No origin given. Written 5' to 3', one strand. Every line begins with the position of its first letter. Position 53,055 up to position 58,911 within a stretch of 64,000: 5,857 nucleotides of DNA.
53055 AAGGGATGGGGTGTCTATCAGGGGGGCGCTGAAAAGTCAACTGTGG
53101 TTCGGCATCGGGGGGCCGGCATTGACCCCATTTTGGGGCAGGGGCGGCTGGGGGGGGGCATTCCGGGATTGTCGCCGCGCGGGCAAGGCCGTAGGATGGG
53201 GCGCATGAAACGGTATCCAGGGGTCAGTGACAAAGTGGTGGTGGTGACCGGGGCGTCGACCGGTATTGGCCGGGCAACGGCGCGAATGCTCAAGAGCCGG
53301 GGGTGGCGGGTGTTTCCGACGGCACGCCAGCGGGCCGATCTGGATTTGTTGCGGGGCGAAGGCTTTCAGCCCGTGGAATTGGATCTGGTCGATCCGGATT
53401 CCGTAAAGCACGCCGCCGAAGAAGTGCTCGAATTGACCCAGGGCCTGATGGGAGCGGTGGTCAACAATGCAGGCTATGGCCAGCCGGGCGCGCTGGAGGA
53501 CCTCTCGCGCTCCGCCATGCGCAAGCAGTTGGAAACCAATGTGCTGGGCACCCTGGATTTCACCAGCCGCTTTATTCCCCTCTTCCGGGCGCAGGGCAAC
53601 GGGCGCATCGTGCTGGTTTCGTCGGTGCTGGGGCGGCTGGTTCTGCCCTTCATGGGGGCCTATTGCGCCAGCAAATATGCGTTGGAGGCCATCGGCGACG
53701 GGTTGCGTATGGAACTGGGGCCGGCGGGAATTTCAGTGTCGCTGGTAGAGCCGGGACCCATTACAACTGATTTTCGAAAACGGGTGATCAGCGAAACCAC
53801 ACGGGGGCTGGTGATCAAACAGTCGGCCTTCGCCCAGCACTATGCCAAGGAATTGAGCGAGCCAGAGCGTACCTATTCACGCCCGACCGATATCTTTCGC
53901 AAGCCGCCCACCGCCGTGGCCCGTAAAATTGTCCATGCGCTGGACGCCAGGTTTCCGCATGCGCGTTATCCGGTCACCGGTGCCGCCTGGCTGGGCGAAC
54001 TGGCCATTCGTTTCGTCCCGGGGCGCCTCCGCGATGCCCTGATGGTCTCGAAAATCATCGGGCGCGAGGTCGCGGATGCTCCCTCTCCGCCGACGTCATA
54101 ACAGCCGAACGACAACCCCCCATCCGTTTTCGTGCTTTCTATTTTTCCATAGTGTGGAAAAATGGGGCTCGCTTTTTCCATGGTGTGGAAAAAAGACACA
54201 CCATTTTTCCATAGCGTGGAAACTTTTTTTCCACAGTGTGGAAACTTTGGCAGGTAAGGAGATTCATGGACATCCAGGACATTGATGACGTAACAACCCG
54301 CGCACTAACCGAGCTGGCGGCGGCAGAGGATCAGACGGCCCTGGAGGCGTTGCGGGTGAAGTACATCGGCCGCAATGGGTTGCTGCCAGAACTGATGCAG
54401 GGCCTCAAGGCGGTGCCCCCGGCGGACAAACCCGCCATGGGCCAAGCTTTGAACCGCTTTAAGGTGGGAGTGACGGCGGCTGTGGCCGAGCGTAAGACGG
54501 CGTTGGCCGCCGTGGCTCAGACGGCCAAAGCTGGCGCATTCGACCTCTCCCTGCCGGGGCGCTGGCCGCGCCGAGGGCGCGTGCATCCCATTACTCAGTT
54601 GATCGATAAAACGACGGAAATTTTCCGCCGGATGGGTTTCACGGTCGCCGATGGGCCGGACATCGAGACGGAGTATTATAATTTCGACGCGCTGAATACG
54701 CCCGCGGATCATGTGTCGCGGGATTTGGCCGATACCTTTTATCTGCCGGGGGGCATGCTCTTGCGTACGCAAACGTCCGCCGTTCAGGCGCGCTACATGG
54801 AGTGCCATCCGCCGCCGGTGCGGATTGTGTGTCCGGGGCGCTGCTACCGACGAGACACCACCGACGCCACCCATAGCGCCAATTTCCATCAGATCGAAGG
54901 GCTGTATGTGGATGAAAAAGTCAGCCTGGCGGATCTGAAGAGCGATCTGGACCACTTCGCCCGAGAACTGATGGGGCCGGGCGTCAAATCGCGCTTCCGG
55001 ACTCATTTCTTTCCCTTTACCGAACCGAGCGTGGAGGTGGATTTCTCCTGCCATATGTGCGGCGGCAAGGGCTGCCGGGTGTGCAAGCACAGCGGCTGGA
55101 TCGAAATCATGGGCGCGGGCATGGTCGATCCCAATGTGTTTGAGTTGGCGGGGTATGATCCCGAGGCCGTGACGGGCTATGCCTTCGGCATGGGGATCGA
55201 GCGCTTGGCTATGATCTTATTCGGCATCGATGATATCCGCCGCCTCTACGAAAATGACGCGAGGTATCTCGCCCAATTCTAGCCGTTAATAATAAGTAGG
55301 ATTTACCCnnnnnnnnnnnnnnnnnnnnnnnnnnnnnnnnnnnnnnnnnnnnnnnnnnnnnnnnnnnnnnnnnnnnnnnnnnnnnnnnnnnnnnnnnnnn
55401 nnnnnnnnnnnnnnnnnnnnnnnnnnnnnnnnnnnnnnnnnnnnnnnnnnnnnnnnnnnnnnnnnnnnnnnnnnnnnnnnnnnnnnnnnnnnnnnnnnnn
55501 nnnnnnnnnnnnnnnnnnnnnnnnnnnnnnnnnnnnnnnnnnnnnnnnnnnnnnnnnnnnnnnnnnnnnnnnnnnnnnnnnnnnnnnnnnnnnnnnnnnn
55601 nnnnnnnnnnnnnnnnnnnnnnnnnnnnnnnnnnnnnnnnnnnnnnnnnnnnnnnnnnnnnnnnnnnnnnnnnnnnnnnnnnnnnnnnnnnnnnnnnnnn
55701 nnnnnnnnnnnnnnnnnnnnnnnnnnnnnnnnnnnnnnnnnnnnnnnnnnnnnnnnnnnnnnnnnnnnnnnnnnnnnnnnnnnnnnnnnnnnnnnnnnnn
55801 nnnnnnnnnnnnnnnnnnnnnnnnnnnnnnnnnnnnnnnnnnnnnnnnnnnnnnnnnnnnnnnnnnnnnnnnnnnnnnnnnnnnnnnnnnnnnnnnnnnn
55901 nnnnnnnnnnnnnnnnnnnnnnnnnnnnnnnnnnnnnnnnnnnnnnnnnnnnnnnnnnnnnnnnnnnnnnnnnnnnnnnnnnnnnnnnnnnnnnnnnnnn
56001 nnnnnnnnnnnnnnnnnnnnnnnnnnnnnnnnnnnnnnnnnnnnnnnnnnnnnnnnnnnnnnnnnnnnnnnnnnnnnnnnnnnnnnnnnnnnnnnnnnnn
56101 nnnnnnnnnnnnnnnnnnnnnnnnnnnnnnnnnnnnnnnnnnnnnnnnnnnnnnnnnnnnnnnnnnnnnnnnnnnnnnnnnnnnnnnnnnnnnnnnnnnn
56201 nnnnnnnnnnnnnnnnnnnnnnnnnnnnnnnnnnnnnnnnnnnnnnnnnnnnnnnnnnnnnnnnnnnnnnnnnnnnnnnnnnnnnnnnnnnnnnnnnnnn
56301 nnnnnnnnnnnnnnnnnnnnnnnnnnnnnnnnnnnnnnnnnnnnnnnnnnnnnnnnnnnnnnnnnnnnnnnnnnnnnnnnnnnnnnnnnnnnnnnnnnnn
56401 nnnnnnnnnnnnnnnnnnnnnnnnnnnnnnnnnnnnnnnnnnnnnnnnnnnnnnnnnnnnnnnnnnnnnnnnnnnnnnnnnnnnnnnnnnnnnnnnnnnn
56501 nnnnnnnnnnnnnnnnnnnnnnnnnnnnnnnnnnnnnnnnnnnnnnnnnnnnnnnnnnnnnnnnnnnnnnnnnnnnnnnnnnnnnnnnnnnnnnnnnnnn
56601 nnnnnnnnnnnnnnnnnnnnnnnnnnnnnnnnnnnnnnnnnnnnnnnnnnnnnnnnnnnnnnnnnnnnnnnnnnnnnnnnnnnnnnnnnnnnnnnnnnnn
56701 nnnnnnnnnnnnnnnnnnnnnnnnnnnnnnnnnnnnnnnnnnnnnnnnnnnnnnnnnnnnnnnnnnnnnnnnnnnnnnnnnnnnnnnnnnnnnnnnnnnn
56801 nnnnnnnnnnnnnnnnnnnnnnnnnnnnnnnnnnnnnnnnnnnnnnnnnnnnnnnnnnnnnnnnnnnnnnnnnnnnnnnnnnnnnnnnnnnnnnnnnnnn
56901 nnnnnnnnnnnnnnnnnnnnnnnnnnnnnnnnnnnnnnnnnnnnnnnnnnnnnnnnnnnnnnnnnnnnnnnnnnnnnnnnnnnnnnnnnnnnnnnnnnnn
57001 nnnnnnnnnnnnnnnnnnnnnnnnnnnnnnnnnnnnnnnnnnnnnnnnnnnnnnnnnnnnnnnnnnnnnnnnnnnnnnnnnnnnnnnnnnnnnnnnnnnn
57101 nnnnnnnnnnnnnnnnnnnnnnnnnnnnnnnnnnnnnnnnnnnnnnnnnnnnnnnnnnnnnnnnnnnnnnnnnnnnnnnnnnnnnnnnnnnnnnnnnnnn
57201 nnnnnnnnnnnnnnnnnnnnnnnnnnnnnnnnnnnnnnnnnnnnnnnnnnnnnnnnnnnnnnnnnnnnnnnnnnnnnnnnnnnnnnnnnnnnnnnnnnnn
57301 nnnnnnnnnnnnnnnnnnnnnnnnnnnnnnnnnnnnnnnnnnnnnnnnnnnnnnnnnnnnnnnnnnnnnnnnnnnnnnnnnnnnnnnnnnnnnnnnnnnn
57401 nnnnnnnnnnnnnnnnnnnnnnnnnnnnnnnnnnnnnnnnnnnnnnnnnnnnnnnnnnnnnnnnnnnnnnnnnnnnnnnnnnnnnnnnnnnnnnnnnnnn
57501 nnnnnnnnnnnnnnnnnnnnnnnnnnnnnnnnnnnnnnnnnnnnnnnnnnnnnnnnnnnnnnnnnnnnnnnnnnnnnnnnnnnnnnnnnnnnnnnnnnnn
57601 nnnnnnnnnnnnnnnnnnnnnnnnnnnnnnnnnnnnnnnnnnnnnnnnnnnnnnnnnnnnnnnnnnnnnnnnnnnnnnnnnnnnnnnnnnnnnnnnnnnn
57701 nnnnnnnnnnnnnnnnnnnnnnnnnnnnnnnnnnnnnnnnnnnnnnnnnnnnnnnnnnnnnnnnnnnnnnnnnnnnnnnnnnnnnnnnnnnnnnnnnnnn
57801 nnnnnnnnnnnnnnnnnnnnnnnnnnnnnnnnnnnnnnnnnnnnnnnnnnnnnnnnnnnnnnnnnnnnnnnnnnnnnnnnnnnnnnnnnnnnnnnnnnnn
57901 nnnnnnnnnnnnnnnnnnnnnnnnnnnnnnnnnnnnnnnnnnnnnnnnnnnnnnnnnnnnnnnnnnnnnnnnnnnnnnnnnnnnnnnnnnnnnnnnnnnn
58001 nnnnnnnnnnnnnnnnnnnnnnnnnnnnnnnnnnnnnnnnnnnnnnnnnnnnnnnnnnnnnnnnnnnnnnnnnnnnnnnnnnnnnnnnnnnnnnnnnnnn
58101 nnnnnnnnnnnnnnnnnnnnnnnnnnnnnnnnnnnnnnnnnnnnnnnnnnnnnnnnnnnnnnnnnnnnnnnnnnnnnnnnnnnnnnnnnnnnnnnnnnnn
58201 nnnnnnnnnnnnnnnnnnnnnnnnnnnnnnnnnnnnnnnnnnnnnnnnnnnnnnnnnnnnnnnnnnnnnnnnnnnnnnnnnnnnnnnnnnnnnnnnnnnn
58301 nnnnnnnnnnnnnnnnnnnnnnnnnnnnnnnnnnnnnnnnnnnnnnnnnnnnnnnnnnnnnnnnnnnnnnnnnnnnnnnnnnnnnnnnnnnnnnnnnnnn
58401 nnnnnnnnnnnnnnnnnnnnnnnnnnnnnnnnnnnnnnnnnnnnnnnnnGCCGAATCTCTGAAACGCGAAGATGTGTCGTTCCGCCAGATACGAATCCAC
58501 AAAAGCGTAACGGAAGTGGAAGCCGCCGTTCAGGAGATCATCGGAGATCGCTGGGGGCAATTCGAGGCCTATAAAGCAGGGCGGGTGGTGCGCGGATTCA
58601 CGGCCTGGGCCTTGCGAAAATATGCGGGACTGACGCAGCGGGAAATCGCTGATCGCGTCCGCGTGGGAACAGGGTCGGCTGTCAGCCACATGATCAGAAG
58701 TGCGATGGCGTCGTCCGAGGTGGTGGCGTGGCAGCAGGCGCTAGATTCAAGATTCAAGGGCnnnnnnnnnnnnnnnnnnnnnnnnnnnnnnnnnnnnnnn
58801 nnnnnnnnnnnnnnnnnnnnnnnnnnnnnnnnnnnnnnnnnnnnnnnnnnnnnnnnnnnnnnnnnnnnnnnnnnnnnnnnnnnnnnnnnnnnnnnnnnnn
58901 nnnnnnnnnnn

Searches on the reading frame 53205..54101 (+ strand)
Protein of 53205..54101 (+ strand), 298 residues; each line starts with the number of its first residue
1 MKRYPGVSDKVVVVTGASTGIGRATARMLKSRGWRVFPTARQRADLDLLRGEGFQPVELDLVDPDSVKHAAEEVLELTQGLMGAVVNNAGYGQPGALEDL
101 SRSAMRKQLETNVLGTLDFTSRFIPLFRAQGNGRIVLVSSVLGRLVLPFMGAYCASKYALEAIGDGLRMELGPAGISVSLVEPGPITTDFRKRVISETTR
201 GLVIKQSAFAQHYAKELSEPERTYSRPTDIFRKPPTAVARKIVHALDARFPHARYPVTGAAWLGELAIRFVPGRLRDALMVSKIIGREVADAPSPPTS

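Call 21: search_protein_families(library=pfam, proteins=[window:53205-54101:+])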
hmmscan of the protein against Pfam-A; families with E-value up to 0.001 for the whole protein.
window:53205-54101:+ (298 aa): 6 families
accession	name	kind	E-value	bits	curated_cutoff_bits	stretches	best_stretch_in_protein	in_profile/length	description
PF00106.31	adh_short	-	1.2e-39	136.2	26.6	1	10-195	1-191/195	short chain dehydrogenase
PF13561.12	adh_short_C2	-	5e-29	102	27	1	16-195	1-185/236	Enoyl-(Acyl carrier protein) reductase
PF08659.16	KR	-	3.3e-09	37.3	22.6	1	12-179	3-174/180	KR domain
PF08643.16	DUF1776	-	2.8e-07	30.7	25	1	10-185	4-198/294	Fungal family of unknown function (DUF1776)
PF01370.27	Epimerase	-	4.2e-05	23.5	20.9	1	12-117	1-96/240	NAD dependent epimerase/dehydratase family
PF13460.12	NAD_binding_10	-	4.9e-05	23.7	27.2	1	16-141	1-99/184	NAD(P)H-binding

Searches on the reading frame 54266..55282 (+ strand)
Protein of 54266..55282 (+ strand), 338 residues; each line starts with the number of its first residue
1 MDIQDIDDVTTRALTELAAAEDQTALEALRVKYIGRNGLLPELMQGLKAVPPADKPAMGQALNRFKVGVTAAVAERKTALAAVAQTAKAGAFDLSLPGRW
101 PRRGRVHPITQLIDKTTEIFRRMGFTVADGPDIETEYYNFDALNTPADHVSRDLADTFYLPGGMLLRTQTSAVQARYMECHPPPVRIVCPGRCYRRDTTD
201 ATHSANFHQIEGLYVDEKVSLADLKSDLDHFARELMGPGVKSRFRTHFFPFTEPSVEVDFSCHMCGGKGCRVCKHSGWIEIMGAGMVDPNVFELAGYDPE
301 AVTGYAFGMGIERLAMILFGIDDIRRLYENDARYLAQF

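Call 21: search_protein_families(library=pfam, proteins=[window:54266-55282:+])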
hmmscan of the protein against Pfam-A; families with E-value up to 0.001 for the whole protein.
window:54266-55282:+ (338 aa): 2 families
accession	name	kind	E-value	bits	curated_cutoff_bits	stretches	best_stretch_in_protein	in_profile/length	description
PF01409.25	tRNA-synt_2d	-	1.1e-94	316.9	19.8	1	92-338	2-246/246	tRNA synthetases class II core domain (F)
PF02912.23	Phe_tRNA-synt_N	-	1.3e-18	67.1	22.3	1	22-88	2-68/69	Aminoacyl tRNA synthetase class II, N-terminal domain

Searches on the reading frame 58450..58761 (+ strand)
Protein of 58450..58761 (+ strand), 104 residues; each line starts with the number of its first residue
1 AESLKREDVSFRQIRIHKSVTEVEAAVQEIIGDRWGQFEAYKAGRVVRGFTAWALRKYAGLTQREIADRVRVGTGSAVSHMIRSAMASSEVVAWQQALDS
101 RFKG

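Call 30: search_solved_structures(query=A2, max_evalue=10, show_alignments=3)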
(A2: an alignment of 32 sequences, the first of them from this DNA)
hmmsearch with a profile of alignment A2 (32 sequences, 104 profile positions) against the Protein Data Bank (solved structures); distinct sequences matched with E-value up to 10: 14.
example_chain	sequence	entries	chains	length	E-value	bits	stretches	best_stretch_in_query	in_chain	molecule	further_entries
28tn_A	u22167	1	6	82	4.6e-05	26.6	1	55-98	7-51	lambda repressor-like protein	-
9vt3_A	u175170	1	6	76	0.028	17.7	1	53-100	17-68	Aca3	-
8tac_A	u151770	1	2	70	0.043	17.1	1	57-79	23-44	DBP48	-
5f6f_A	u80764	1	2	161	0.083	16.2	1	46-99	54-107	MarR family regulatory protein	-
5ffx_A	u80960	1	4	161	0.13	15.6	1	56-99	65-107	MarR family regulatory protein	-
3eco_A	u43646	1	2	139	0.13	15.5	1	56-99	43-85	MepR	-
4l9j_A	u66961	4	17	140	0.14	15.5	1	56-99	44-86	MepR | MarR family regulatory protein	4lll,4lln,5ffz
5fb2_A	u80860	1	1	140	0.14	15.4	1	56-99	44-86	MarR family regulatory protein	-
4l9n_A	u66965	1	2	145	0.14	15.4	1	56-99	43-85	MepR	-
4l9t_A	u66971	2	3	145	0.15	15.4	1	56-99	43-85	MepR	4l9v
4ld5_A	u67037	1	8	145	0.18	15.1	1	56-99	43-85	MepR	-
9t0z_U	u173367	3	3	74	0.21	14.8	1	8-65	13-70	Small ribosomal subunit protein bS21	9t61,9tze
9p8h_SD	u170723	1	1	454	0.64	13.3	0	19-54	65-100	40S ribosomal protein S3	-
3jd5_c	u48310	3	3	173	0.73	13.1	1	17-46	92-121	28S ribosomal protein S25, mitochondrial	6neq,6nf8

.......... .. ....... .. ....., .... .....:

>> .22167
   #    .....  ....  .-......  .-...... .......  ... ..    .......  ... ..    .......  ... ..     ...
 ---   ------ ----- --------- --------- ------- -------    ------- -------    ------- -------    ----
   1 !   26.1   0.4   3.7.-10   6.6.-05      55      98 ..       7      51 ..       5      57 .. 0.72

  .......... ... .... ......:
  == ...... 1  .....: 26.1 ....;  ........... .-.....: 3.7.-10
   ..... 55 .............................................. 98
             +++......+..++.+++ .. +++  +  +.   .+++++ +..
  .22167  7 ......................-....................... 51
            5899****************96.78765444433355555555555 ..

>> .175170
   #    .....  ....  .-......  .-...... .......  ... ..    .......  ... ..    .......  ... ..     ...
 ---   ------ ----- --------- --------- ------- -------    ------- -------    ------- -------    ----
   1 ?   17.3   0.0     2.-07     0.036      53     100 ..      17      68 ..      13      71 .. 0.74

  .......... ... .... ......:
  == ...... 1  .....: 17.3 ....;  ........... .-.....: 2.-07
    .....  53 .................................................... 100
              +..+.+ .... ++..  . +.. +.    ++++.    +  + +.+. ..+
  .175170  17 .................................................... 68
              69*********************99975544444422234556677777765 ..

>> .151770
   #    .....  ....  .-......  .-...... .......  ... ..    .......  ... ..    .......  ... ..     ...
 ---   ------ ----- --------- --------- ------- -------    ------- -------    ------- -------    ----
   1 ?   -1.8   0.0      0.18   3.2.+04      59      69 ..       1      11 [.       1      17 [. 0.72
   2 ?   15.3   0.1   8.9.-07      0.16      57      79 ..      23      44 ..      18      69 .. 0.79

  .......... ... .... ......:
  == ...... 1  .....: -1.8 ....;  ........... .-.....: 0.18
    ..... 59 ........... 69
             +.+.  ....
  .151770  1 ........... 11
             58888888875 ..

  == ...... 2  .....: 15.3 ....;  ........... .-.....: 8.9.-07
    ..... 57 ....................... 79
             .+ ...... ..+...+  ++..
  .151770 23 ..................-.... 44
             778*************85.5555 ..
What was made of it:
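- On TIRYT / TnpA-Y1 subclass 2.1 (the 57769-58764 gene): The sequence profile finds only generic HTH proteins (call 30).
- Foldseek E-values for the DnaA-IV match are weak (0.1-0.65), and the sequence profile finds only generic HTH proteins (call 30).
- Tried and rejected: It returned only generic HTH proteins (call 30).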

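Call 50: predict_structure(alignment_id=A2)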
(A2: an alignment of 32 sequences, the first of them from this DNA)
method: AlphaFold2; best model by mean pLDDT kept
length: 104 residues; sequences in the alignment: 32
mean_pLDDT: 84.6   pTM: 0.75
mean pLDDT of the five models: 84.6, 84.1, 83.4, 83.2, 83.3
residues with pLDDT >= 90: 68; 70-90: 20; 50-70: 3; < 50: 13
segments of 3 or more residues with pLDDT < 50: 1-13
pLDDT, mean of each block of 10 residues (from residue 1): 43 67 94 91 91 94 92 90 92 94 78
secondary structure, 60 per line:
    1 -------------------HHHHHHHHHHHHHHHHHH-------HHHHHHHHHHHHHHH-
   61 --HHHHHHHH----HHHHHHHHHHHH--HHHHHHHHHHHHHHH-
elements in order: H20-37 H45-59 H63-70 H75-86 H89-103

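Call 55: fold_search(model_id=the predicted structure, library=pdb)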
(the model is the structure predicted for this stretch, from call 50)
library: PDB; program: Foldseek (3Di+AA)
matches with E <= 10: 67; with E <= 0.001: 0
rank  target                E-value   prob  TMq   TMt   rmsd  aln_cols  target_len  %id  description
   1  8btg_B                1.2e-01  0.97  0.54  0.20   5.7       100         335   16  Cryo-EM structure of the bacterial replication origin opening basal unwinding system (released 2024-02-14)
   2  8btg_A                1.9e-01  0.96  0.56  0.20   5.6        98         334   16  Cryo-EM structure of the bacterial replication origin opening basal unwinding system (released 2024-02-14)
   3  3pvp_A                3.0e-01  0.99  0.63  0.67   2.9        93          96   19  Structure of Mycobacterium tuberculosis DnaA-DBD in complex with box2 DNA (released 2011-05-25)
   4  3pvp_B                4.0e-01  0.99  0.64  0.69   2.8        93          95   16  Structure of Mycobacterium tuberculosis DnaA-DBD in complex with box2 DNA (released 2011-05-25)
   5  2hcb_C                5.2e-01  0.82  0.49  0.20   4.0        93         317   20  Structure of AMPPCP-bound DnaA from Aquifex aeolicus (released 2006-07-25)
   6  1j1v_A                6.5e-01  0.97  0.65  0.71   3.0        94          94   12  Crystal structure of DnaA domainIV complexed with DnaAbox DNA (released 2003-04-22)
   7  2hcb_D                7.7e-01  0.72  0.48  0.19   4.3        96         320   19  Structure of AMPPCP-bound DnaA from Aquifex aeolicus (released 2006-07-25)
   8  5x80_D                7.7e-01  0.38  0.35  0.31   6.9        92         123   13  CRYSTAL STRUCTURE OF MYCOBACTERIUM TUBERCULOSIS MARR FAMILY PROTEIN RV2887 COMPLEX WITH SALICYLIC ACID (released 2017-08-09)
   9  8btg_C                9.7e-01  0.69  0.52  0.20   4.5        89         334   16  Cryo-EM structure of the bacterial replication origin opening basal unwinding system (released 2024-02-14)
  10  5x80_C                9.7e-01  0.28  0.32  0.28   7.3        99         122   15  CRYSTAL STRUCTURE OF MYCOBACTERIUM TUBERCULOSIS MARR FAMILY PROTEIN RV2887 COMPLEX WITH SALICYLIC ACID (released 2017-08-09)
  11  3r8f_A                1.1e+00  0.66  0.48  0.19   4.7        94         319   18  Replication initiator DnaA bound to AMPPCP and single-stranded DNA (released 2011-09-28)
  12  9a7s_A                1.3e+00  0.28  0.37  0.16  14.5       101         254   14  Integrative model of RPSD-RPOB by crosslinking MS and deep learning (released 2024-09-18)
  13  7bhy_C                1.5e+00  0.91  0.42  0.75   1.7        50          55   16  DNA-binding domain of DeoR in complex with the DNA operator (released 2021-11-10)
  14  3hug_C                1.7e+00  0.35  0.37  0.49   9.1        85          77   18  Crystal structure of Mycobacterium tuberculosis anti-sigma factor RslA in complex with -35 promoter binding domain of  (released 2010-03-02)
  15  1l8q                  1.8e+00  0.66  0.54  0.21   3.7        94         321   18  CRYSTAL STRUCTURE OF DNA REPLICATION INITIATION FACTOR (released 2002-09-25)
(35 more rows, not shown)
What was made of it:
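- On TIRYT / TnpA-Y1 subclass 2.1 (the 57769-58764 gene): The top fold matches are DnaA domain IV: 8btg, 3pvp and 1j1v, with TM 0.63-0.71 and probability 0.97-0.99 (call 55).
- The window encodes a protein whose C-terminal domain folds like DnaA domain IV: TM 0.63-0.71 to 3pvp and 1j1v, probability 0.97-0.99 (call 55).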
